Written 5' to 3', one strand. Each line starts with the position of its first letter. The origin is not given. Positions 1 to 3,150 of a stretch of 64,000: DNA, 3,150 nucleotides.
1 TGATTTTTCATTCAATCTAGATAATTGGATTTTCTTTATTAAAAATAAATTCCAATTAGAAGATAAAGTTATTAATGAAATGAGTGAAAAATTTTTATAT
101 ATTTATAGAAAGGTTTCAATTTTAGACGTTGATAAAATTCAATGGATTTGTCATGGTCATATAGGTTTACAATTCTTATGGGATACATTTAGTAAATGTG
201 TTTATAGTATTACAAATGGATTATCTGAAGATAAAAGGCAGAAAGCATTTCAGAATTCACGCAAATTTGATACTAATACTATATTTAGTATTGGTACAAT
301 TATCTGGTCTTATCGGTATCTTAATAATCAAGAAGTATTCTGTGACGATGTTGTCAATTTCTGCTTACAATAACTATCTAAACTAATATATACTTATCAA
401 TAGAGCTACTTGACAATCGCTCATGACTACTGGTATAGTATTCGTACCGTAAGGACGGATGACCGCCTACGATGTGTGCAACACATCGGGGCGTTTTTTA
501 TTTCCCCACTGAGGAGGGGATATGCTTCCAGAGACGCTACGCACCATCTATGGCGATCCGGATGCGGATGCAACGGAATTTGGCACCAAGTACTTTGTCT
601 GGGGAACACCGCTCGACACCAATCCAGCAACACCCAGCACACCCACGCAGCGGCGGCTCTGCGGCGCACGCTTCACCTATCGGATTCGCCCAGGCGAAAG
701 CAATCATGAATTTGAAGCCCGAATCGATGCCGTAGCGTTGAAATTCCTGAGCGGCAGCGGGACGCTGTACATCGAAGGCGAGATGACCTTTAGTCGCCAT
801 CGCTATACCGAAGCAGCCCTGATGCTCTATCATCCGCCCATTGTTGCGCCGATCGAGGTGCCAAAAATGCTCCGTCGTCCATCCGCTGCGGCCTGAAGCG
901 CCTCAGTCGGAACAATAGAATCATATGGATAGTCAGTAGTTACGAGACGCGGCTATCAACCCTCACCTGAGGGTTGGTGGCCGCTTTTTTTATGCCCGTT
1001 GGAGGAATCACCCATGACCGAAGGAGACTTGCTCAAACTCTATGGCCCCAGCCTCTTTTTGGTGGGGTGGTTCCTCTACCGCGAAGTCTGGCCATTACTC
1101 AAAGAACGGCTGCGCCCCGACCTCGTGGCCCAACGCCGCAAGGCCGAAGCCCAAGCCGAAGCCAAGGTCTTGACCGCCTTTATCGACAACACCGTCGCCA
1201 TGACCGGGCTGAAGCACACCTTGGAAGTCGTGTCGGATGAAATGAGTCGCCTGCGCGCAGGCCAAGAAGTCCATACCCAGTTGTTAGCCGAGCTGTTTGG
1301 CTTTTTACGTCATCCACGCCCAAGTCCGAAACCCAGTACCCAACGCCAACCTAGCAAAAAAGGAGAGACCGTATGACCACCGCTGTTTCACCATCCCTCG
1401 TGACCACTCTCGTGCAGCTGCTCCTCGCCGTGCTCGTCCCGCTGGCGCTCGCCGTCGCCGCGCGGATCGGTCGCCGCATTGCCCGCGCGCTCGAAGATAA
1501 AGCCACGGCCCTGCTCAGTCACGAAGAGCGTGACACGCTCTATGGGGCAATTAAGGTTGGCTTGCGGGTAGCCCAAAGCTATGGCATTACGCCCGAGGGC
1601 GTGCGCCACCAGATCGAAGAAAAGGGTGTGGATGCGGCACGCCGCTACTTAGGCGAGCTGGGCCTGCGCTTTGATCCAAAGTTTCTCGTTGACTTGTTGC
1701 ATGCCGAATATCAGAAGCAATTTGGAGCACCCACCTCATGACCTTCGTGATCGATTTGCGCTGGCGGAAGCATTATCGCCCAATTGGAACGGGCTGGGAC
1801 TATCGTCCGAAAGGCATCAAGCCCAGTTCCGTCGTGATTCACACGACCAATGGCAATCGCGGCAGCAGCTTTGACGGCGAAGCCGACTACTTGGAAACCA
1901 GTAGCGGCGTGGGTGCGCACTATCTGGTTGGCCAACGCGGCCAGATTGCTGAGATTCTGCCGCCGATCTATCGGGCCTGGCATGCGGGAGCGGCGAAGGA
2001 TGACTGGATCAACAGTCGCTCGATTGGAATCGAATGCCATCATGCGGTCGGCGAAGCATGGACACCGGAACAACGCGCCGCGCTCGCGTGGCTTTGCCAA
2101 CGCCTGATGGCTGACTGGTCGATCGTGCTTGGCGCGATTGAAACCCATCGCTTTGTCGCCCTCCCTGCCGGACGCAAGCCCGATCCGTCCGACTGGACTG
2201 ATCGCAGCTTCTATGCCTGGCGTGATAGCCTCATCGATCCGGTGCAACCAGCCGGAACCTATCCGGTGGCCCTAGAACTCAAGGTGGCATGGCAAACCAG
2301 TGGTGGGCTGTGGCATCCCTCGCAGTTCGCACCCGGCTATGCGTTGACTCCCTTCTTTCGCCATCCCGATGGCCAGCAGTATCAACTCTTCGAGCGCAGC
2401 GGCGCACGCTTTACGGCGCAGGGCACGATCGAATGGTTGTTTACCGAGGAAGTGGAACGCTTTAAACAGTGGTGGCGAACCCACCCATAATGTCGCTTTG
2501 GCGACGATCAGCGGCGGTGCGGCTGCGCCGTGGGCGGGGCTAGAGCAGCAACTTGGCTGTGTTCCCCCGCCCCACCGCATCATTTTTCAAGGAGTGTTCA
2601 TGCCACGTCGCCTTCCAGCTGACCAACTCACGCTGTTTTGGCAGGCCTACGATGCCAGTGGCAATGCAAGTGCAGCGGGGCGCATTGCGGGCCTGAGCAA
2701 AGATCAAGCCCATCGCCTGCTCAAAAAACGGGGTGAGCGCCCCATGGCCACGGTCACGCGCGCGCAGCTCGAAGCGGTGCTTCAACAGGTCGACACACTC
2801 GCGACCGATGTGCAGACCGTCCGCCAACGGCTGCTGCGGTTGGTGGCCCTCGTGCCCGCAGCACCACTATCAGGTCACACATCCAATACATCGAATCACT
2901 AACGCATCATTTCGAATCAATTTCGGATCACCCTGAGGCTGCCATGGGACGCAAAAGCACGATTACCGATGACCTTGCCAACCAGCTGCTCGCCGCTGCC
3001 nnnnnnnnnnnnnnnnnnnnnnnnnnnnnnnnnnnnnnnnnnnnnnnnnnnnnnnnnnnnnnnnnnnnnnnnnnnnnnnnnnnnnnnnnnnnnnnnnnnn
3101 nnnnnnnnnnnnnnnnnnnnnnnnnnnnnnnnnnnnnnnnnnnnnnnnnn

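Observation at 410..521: Consensus promoter immediately followed by an intrinsic terminator upstream of the late operon (Q-type antitermination layout)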

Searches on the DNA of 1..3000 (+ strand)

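Call 8: search_dna_similar(query=window:1-3000:+, collection=phages, mode=near)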
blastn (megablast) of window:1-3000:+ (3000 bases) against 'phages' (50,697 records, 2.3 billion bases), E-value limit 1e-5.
No match.

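Call 9: search_dna_similar(query=window:1-3000:+, collection=ecoli_genomes, mode=near)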
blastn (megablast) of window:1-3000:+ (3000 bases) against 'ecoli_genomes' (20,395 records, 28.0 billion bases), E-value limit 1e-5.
No match.

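Call 52: search_rna_families(source=window, start=380, end=1050, threshold=evalue, max_evalue=10)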
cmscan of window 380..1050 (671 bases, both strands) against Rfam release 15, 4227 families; matches with E-value up to 10: 1.
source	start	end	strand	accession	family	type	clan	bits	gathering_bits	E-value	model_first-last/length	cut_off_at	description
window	943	990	-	RF03877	mir-3937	Gene; miRNA;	-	17.3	84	1.7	1-102/102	no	mir-3937 microRNA precursor family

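Call 78: build_rna_model(alignment_id=A8, structure=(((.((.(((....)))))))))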
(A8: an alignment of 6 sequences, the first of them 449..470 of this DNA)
Model R1 built from alignment A8 (6 sequences, 22 columns); structure: as given.
model positions 22; base pairs 8; branch points 0; effective number of sequences 6; information 1.066 bits per position. Calibrated on 0.2 Mb of random sequence (short: E-values are rough).
structure used (alignment columns):
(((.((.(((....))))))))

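Call 79: search_with_rna_model(model_id=R1, sources=[window, L015, L016, L017, L018, L019, L020, L021, L022, L023, L024, L025, L026, L027, L028, L029, L030, L031, L032, L033, L034, L035, L036, L037, L038, L039, L040, L041, L042, L043, L044, L045, L046, L047, L048, L049, L050, L051, L052, L053, L054, L055, L056, L057, L058, L059, L060, L061, L062, L063, L064, L065, L066, L067, L068, L069, L070, L071, L072, L073, L074, L075, L076, L077, L078, L079, L080, L002, L004, L012], max_evalue=10)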
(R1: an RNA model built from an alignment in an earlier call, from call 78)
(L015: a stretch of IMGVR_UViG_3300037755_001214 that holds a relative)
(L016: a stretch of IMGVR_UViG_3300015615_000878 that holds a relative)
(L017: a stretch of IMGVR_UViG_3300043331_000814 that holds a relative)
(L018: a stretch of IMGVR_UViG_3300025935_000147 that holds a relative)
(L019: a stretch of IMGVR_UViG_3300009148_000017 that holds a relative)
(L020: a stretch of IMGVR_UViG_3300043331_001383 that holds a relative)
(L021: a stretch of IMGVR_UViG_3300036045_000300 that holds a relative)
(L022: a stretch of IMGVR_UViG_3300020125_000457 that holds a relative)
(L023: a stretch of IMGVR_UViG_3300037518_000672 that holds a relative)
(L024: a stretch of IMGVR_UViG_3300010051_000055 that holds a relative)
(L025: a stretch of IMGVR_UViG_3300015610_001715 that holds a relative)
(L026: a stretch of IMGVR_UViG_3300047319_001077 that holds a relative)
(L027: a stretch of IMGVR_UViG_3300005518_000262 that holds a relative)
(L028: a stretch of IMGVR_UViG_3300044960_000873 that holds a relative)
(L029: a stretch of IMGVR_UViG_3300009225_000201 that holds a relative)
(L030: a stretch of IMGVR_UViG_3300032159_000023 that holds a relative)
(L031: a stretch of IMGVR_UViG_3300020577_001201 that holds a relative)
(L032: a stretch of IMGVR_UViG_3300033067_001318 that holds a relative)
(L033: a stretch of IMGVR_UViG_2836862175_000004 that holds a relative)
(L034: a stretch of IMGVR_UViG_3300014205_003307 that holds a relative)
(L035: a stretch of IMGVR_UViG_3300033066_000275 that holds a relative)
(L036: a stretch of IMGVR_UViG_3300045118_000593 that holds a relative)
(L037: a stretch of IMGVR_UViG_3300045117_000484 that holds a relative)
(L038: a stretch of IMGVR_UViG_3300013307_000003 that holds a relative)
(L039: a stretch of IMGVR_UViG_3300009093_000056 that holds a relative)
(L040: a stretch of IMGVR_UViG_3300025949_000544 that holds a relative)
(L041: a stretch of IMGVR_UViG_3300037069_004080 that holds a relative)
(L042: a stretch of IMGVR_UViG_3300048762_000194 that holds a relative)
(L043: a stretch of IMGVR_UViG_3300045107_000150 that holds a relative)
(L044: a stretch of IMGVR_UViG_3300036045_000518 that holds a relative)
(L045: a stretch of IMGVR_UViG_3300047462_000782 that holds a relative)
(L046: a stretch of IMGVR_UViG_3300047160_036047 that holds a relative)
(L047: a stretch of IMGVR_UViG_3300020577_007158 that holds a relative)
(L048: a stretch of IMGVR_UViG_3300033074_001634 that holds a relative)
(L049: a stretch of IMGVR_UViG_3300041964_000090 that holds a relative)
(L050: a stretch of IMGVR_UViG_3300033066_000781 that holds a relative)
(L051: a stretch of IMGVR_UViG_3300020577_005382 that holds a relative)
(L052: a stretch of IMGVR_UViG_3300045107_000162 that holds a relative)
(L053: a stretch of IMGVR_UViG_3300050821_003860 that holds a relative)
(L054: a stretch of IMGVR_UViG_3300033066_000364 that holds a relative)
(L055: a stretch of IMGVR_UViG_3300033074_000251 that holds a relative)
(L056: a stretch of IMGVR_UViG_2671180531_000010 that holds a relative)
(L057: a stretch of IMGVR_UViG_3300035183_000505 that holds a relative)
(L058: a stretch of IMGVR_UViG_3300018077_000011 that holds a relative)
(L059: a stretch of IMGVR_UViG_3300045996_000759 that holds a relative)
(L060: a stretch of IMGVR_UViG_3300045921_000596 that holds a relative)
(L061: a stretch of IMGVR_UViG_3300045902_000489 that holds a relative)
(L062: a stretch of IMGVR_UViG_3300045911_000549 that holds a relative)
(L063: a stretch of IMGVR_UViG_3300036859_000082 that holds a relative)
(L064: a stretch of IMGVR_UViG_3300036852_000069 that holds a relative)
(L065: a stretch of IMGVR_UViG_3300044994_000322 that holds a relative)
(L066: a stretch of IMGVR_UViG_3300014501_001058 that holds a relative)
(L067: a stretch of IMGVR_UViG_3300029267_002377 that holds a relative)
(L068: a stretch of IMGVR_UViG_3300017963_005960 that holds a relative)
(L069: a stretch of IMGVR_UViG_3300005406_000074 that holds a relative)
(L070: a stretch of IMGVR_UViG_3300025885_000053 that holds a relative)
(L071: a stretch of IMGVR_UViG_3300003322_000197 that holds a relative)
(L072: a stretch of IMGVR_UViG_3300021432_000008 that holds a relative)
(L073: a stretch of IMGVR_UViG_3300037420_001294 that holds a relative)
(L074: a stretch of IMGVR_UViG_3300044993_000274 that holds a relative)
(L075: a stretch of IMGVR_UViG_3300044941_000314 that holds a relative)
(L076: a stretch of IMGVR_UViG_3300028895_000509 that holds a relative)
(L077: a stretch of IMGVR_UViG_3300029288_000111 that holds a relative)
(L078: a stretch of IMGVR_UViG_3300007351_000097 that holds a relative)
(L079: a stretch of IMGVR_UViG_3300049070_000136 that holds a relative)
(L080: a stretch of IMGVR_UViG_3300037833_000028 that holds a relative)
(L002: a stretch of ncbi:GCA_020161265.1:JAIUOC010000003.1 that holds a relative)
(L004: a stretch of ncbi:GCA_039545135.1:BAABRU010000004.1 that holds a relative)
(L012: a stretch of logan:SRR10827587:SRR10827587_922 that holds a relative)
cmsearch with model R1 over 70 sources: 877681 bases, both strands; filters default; matches with E-value up to 10: 11.
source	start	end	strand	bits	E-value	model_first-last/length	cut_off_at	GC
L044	2654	2675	+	31.7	1.9e-05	1-22/22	no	0.68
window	449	470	+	30.2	5.6e-05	1-22/22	no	0.59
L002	9928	9949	+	30.2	5.6e-05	1-22/22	no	0.59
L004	9928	9949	+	30.2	5.6e-05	1-22/22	no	0.59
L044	2222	2243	+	30.1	5.8e-05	1-22/22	no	0.73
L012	9436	9457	+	29.5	9e-05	1-22/22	no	0.55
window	932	953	+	28.1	0.00024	1-22/22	no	0.59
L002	10411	10432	+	28.1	0.00024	1-22/22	no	0.59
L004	10411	10432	+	28.1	0.00024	1-22/22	no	0.59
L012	9919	9940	+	28.1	0.00024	1-22/22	no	0.59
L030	11274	11292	-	13.7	5.3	1-22/22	no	0.68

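Call 85: search_with_rna_model(model_id=R1, source=L082, max_evalue=10, filters=off, show_alignments=4)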
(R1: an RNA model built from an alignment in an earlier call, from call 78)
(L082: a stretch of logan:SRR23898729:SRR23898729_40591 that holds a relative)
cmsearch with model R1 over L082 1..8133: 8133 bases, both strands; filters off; matches with E-value up to 10: 17.
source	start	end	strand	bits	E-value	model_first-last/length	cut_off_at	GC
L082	6405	6425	+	12.9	0.086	1-22/22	no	0.62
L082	6893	6914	-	10.6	0.42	1-22/22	no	0.68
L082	4894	4907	+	9.8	0.71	1-22/22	no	0.79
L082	5914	5934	+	9.5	0.93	1-22/22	no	0.71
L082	7813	7834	+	9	1.3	1-22/22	no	0.55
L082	3202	3231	-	8.8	1.4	1-22/22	no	0.7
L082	193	209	-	7.9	2.7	1-22/22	no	0.71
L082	3580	3601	-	7.6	3.3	1-22/22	no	0.77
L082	421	440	+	7.4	3.9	1-22/22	no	0.6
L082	6615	6633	+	7.3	4.2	1-22/22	no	0.53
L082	7519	7534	+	6.7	6.2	1-22/22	no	0.81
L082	2548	2560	-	6.5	7.2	1-22/22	no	0.77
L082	2310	2329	-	6.1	9.3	1-22/22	no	0.85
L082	6734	6744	+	6.1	9.4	1-22/22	no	0.64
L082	2989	3012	+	6.1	9.6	1-22/22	no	0.67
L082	7255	7278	+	6.1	9.8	1-22/22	no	0.5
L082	4422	4447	-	6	10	1-22/22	no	0.65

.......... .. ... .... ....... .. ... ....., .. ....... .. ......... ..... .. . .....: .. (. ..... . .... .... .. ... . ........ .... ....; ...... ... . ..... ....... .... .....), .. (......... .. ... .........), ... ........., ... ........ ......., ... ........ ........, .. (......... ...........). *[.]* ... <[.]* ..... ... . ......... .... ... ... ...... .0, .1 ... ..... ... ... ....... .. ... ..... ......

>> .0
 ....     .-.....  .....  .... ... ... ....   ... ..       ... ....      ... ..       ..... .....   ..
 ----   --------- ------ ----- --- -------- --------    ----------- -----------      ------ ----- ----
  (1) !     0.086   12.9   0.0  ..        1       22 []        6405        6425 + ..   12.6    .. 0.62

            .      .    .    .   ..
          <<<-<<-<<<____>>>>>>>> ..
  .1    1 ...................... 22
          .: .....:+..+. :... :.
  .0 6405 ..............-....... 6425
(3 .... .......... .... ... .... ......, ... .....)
